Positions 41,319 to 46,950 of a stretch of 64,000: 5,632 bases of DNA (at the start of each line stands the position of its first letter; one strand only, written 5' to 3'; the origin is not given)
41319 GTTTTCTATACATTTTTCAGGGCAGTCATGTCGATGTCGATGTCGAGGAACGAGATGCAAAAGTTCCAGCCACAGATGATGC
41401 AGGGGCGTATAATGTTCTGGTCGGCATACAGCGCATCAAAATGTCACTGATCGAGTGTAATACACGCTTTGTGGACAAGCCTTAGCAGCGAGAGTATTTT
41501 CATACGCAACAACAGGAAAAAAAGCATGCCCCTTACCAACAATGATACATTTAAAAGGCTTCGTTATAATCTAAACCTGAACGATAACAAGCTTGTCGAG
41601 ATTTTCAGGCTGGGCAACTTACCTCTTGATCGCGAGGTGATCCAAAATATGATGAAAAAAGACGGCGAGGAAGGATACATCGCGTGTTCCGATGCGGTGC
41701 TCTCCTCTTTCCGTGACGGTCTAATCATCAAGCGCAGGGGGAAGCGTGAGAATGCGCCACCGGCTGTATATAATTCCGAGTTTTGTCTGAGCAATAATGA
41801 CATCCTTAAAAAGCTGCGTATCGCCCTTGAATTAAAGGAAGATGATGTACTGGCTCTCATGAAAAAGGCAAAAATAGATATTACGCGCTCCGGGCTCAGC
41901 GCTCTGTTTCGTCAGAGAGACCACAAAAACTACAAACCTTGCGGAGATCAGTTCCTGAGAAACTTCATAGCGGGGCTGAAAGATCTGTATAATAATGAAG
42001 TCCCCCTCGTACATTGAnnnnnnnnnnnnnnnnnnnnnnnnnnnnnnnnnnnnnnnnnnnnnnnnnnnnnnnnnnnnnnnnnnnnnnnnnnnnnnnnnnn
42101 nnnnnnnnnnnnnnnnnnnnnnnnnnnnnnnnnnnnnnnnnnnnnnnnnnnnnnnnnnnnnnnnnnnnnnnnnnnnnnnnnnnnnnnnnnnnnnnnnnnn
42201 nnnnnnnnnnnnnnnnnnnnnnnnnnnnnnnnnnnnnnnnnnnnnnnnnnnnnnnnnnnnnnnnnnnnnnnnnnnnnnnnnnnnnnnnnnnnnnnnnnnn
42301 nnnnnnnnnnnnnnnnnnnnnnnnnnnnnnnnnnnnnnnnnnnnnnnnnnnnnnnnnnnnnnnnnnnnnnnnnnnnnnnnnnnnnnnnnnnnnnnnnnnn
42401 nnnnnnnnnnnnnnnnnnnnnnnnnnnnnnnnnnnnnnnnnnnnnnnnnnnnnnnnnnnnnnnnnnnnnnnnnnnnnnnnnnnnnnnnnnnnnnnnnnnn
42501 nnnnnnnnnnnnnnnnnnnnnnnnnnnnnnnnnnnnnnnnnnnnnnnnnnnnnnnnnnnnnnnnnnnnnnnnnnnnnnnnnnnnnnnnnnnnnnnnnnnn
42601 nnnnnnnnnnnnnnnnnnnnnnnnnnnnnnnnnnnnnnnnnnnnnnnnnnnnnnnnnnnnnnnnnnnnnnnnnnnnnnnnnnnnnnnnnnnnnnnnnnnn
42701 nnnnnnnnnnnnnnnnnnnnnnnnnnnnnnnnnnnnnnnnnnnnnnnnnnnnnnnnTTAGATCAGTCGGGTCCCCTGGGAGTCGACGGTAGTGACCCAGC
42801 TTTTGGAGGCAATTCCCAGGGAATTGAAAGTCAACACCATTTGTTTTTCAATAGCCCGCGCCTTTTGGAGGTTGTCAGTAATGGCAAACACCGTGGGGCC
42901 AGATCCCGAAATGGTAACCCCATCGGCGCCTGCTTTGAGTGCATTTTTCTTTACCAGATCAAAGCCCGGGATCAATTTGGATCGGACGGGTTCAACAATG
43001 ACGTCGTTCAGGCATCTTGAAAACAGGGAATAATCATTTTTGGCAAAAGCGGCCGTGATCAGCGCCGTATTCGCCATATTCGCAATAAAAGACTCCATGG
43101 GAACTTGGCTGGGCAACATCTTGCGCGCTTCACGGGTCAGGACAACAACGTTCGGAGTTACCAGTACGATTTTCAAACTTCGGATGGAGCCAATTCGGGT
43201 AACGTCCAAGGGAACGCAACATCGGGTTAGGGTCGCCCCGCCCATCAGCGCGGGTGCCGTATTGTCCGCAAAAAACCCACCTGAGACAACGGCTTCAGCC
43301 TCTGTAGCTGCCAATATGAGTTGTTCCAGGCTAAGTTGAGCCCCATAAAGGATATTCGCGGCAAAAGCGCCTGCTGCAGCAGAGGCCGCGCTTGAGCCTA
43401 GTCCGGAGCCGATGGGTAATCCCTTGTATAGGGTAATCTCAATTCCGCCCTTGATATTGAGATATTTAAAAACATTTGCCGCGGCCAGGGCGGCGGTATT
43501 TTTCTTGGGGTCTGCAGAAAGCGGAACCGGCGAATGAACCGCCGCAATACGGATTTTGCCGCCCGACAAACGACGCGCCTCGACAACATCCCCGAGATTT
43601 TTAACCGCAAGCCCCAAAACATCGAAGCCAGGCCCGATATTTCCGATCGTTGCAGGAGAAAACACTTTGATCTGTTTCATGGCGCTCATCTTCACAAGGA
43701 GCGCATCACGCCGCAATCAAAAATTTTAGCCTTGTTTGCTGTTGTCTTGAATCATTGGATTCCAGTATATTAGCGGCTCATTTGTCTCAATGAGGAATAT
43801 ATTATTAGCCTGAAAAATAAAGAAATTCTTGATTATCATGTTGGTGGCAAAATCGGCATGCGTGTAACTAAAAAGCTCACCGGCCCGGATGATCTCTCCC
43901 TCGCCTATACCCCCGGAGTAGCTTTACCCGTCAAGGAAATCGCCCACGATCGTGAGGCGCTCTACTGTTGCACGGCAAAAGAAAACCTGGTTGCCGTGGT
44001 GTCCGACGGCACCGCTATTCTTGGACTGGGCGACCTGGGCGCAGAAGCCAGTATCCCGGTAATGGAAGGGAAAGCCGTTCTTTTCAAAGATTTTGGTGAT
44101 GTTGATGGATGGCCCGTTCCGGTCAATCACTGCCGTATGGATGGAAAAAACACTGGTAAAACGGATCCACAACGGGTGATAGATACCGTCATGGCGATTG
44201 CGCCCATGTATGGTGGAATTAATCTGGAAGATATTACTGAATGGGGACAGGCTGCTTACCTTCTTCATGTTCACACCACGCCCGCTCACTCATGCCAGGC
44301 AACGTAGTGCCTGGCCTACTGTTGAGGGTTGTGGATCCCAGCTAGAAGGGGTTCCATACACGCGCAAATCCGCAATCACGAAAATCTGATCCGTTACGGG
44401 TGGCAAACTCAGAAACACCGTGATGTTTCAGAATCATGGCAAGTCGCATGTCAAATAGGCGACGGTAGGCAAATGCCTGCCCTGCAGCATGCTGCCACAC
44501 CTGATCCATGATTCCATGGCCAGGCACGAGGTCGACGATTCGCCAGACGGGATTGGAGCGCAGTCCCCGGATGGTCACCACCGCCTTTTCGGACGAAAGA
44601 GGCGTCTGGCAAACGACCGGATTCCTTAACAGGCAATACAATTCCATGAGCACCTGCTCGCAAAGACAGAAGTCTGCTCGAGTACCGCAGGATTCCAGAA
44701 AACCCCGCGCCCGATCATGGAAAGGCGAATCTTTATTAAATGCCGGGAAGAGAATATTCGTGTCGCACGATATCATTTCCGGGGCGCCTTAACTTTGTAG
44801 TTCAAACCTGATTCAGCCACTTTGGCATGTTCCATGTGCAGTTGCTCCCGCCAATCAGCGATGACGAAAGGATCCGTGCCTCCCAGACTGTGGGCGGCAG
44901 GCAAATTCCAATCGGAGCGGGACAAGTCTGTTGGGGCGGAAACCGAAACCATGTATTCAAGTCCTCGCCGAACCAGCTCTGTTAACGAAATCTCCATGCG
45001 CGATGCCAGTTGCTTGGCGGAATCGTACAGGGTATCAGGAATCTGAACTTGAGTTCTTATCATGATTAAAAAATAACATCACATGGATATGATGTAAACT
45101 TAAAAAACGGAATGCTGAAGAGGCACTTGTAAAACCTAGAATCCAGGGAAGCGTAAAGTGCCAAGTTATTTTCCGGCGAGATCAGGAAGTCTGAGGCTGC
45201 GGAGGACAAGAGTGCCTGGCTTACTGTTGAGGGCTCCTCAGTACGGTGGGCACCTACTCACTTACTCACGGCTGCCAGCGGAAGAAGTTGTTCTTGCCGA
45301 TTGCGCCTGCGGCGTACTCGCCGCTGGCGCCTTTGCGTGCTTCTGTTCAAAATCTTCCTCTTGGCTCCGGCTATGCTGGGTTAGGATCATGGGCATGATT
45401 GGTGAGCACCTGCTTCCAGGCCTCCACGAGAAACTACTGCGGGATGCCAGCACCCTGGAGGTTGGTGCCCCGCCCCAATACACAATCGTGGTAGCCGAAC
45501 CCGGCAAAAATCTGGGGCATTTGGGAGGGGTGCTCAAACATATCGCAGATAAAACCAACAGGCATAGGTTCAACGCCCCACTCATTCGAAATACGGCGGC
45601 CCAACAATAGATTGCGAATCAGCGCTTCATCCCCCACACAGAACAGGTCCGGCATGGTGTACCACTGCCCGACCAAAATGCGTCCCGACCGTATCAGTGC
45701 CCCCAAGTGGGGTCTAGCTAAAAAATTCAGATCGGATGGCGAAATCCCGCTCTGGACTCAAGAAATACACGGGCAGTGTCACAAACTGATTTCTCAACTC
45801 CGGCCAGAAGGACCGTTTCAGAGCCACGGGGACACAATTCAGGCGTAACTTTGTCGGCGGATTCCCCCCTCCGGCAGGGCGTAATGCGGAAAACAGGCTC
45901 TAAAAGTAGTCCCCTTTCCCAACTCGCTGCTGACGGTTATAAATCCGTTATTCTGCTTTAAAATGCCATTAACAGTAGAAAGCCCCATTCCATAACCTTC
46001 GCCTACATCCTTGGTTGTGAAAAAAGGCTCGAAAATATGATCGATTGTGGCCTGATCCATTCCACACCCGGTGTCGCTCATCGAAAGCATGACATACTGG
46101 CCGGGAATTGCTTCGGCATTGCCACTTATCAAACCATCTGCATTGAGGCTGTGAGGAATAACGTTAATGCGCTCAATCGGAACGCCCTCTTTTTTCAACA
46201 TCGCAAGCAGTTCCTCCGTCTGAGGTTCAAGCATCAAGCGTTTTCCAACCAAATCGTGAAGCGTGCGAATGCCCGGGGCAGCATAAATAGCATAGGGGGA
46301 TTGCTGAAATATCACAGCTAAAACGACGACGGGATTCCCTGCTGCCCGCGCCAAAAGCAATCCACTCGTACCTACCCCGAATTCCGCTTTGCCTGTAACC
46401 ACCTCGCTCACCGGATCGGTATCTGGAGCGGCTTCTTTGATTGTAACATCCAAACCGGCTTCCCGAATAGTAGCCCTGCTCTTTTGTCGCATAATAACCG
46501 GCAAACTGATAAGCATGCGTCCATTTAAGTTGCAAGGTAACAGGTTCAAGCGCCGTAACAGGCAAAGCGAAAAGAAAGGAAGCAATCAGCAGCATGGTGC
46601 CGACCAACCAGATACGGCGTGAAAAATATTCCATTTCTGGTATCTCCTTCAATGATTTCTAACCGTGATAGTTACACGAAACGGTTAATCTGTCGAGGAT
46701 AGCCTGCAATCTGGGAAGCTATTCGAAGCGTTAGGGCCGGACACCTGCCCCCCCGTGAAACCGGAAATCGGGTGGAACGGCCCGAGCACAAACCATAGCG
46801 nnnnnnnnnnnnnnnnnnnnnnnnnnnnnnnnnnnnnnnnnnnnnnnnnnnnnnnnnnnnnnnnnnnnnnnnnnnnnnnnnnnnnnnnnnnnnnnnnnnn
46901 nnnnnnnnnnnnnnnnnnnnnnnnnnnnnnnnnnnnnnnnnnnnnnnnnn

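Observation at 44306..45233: VapBC cassette flanked by 23-bp direct repeats inserted into, and truncating, a malic enzyme gene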

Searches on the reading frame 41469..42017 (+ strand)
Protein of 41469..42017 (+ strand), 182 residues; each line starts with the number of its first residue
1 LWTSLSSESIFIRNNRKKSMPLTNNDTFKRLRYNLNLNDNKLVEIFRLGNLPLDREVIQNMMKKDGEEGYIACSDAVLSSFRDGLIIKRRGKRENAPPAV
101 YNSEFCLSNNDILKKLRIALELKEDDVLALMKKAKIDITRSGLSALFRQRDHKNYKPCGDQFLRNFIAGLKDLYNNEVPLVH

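Call 31: search_protein_families(library=pfam, proteins=[window:41469-42017:+], max_evalue=0.001)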
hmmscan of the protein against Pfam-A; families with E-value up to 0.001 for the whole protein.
window:41469-42017:+ (182 aa): 1 family
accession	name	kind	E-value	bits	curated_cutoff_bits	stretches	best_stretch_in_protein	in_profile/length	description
PF07308.18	DUF1456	-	7.7e-47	157.8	27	2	109-170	1-62/68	Protein of unknown function (DUF1456)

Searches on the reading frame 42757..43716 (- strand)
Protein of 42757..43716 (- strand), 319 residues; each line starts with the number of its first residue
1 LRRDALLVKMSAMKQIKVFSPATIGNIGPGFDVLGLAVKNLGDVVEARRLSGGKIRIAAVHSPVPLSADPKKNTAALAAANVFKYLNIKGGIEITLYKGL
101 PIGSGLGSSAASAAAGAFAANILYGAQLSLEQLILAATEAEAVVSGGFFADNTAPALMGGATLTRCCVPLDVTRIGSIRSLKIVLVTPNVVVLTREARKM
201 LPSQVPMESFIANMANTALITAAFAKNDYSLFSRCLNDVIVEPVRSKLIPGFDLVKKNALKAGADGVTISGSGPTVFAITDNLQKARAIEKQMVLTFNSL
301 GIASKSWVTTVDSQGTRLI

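Call 31: search_protein_families(library=pfam, proteins=[window:42757-43716:-], max_evalue=0.001)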
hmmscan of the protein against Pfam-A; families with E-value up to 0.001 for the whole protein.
window:42757-43716:- (319 aa): 2 families
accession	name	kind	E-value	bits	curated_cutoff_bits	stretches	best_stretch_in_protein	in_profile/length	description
PF00288.32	GHMP_kinases_N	-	1.2e-15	57.9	22.3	1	78-160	6-87/87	GHMP kinases N terminal domain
PF08544.19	GHMP_kinases_C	-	2.1e-12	47.7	21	1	222-293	3-79/85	GHMP kinases C terminal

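Call 42: find_encoding_contigs(protein=window:42757-43716:-, flank=10000, max_places=4)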
Protein window:42757-43716:- (319 aa): no gene with exactly this product is on record in the collection.

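Call 55: find_homologous_proteins(query=window:42757-43716:-, max_evalue=1e-40)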
Query window:42757-43716:- (319 aa): 2339 proteins with E <= 1e-40 among 8000 candidates; the best 120 are listed.
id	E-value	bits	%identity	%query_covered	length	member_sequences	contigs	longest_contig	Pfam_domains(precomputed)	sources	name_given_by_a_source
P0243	1.7e-186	636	96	99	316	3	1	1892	PF00288.33,PF08544.19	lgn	-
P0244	1.3e-181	620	95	96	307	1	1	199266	PF00288.33,PF08544.19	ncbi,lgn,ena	ncbi:MAG: homoserine kinase [bacterium]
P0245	4.9e-181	618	94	97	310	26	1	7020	PF00288.33,PF08544.19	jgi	-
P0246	2.5e-177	606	93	96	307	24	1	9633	PF00288.33,PF08544.19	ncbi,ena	-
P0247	1.4e-171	587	90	97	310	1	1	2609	PF00288.33,PF08544.19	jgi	jgi:homoserine kinase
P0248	8.8e-165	565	87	96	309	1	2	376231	PF00288.33,PF08544.19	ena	-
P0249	8.8e-165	565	86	96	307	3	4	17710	PF00288.33,PF08544.19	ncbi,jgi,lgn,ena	ncbi:MAG: homoserine kinase [bacterium]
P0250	1.0e-164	565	87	96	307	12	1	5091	PF00288.33,PF08544.19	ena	-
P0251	1.8e-164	564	87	96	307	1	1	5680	PF00288.33,PF08544.19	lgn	-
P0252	3.8e-164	563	87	96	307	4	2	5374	PF00288.33,PF08544.19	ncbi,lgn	-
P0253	3.8e-164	563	86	96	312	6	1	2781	PF00288.33,PF08544.19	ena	-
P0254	3.9e-163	560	85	97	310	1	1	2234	PF00288.33,PF08544.19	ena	-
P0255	9.1e-163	558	86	96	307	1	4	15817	PF00288.33,PF08544.19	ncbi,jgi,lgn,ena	-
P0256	6.9e-162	556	87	96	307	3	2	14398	PF00288.33,PF08544.19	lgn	-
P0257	9.2e-162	555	85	96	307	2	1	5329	PF00288.33,PF08544.19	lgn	-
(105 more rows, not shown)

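Call 56: find_encoding_contigs(protein=P0244, flank=10000, max_places=3)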
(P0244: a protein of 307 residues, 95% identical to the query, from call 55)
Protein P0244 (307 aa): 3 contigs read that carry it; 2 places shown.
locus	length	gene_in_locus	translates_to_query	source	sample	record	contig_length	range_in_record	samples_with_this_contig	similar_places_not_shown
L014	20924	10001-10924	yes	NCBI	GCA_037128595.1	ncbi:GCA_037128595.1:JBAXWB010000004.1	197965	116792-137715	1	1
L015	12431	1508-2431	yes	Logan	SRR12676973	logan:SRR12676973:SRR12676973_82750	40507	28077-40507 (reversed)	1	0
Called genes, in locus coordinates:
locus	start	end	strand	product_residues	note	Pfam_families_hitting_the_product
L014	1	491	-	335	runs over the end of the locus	PF01515:PTA_PTB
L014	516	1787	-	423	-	PF00871:Acetate_kinase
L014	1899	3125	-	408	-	PF12833:HTH_18, PF00165:HTH_AraC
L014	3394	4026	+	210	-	PF02607:B12-binding_2, PF02310:B12-binding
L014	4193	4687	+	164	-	PF16697:Yop-YscD_cpl, PF00498:FHA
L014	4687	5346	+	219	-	PF07963:N_methyl (weak), PF11612:T2SSJ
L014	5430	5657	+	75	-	PF00830:Ribosomal_L28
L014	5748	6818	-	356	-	PF01207:Dus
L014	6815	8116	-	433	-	PF00390:malic, PF03949:Malic_M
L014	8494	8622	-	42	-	-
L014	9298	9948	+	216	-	PF00381:PTS-HPr, PF02922:CBM_48 (weak), PF16561:AMPK1_CBM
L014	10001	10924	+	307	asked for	PF00288:GHMP_kinases_N, PF08544:GHMP_kinases_C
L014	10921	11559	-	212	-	PF01813:ATP-synt_D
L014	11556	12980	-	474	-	PF09378:HAS-barrel (weak), PF02874:ATP-synt_ab_N, PF00006:ATP-synt_ab, PF22919:ATP-synt_VA_C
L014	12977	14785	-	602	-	PF02874:ATP-synt_ab_N, PF16886:ATP-synt_ab_Xtn, PF00006:ATP-synt_ab, PF22919:ATP-synt_VA_C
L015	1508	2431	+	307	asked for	PF00288:GHMP_kinases_N, PF08544:GHMP_kinases_C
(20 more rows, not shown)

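Call 57: find_encoding_contigs(protein=P0248, flank=10000, max_places=2)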
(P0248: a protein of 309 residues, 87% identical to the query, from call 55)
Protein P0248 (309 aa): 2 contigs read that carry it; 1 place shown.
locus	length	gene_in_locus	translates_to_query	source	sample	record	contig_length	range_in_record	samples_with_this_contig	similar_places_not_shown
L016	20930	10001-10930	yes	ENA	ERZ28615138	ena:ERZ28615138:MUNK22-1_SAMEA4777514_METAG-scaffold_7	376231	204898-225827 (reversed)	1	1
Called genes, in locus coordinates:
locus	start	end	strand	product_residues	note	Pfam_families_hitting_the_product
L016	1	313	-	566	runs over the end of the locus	PF02310:B12-binding, PF04055:Radical_SAM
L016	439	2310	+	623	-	PF13292:DXP_synthase_N, PF02779:Transket_pyr, PF02780:Transketolase_C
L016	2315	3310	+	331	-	PF03547:Mem_trans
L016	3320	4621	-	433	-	PF00288:GHMP_kinases_N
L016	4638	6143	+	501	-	PF01541:GIY-YIG (weak), PF27096:UvrC_M, PF08459:UvrC_RNaseH_dom, PF00633:HHH (faint), PF12826:HHH_2, PF14520:HHH_5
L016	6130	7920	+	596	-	PF01321:Creatinase_N, PF16189:Creatinase_N_2, PF00557:Peptidase_M24, PF16188:Peptidase_M24_C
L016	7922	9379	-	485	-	PF02335:Cytochrom_C552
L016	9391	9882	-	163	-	PF03264:Cytochrom_NNT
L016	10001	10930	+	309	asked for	PF00288:GHMP_kinases_N, PF08544:GHMP_kinases_C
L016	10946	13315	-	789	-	PF06165:GH94_b-supersand, PF17167:Glyco_hydro_94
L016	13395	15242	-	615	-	PF00664:ABC_membrane, PF00005:ABC_tran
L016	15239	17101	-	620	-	PF00664:ABC_membrane, PF00005:ABC_tran, PF13304:AAA_21 (faint)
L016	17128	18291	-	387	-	PF01011:PQQ (faint), PF13570:Beta-prop_ACSF4 (faint), PF13360:PQQ_2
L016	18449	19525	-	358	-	PF01207:Dus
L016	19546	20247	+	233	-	PF04452:Methyltrans_RNA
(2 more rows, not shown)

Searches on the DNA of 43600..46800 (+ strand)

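Call 36: search_rna_families(source=window, start=43600, end=46800, threshold=evalue, max_evalue=5)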
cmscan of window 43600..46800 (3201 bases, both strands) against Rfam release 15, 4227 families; matches with E-value up to 5: 0.
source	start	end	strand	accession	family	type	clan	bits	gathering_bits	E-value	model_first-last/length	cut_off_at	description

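Call 53: search_dna_similar(query=window:44200-45400:+, collection=plasmids, mode=distant, max_rows=10)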
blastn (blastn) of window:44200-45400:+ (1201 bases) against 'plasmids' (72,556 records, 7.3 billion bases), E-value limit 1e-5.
No match.

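Call 54: search_dna_similar(query=window:44200-45400:+, collection=phages, mode=distant, max_rows=10)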
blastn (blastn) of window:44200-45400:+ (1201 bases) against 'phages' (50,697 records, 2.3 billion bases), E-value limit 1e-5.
No match.
